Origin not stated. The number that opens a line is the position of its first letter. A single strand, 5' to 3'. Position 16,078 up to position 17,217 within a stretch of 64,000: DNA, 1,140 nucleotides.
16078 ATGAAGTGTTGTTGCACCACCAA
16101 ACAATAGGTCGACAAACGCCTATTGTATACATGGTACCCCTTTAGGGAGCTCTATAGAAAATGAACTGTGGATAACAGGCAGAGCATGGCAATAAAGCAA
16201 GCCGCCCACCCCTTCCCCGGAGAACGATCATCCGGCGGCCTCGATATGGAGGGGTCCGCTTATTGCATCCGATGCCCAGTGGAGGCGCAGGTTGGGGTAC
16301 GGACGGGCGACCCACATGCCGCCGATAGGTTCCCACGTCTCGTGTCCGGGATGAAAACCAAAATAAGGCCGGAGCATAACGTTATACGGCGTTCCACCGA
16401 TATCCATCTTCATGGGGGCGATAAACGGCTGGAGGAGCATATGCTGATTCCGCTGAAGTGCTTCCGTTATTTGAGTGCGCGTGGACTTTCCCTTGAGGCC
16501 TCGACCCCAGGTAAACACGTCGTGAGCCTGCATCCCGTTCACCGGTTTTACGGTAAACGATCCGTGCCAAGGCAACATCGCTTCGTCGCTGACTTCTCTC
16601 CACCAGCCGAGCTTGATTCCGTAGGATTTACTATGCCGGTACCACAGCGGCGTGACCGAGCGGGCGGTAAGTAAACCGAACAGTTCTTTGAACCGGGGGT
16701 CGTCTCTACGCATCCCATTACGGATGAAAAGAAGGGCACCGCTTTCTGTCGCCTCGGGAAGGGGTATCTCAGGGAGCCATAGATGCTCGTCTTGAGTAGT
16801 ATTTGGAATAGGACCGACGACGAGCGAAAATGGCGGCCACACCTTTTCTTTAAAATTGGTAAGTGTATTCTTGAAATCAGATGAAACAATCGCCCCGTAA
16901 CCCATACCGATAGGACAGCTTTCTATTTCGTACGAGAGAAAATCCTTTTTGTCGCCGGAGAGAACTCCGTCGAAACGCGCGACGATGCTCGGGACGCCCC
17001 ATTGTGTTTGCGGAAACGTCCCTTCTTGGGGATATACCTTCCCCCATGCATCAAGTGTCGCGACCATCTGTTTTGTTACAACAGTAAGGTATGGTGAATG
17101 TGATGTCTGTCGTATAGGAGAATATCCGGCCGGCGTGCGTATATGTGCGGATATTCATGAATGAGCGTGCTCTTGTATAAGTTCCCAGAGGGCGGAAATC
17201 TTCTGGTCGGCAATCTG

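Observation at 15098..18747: Divergent pair of paralogous ATP-grasp-like proteins flanking a degenerate P-loop kinase-like gene and an orphan DctP-like binding protein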

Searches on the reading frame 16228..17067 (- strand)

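Call 4: search_protein_families(library=pfam, proteins=[window:16228-17067:-], max_evalue=1)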
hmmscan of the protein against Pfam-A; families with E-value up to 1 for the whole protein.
window:16228-17067:- (279 aa): 0 families

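Call 5: search_protein_families(library=ncbifam, proteins=[window:16228-17067:-], max_evalue=1)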
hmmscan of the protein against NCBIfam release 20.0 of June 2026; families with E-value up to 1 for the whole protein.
window:16228-17067:- (279 aa): 2 families
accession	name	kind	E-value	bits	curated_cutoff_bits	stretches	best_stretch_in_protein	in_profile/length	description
NF058666.1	D_CycloSer_DcsG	equivalog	0.023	13.8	360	1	169-219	132-181/298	D-cycloserine synthetase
NF040720.1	MptN_Meth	equivalog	0.11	11.6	350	1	172-223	139-190/291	tetrahydromethanopterin:alpha-L-glutamate ligase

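Call 45: search_protein_families(library=phrogs, proteins=[window:16228-17067:-], max_evalue=0.01)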
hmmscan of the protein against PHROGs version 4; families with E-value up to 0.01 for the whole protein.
window:16228-17067:- (279 aa): 0 families

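Call 80: search_protein_families(library=padloc, proteins=[window:16228-17067:-], max_evalue=0.01)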
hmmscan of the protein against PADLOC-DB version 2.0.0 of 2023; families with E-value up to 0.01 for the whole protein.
window:16228-17067:- (279 aa): 0 families
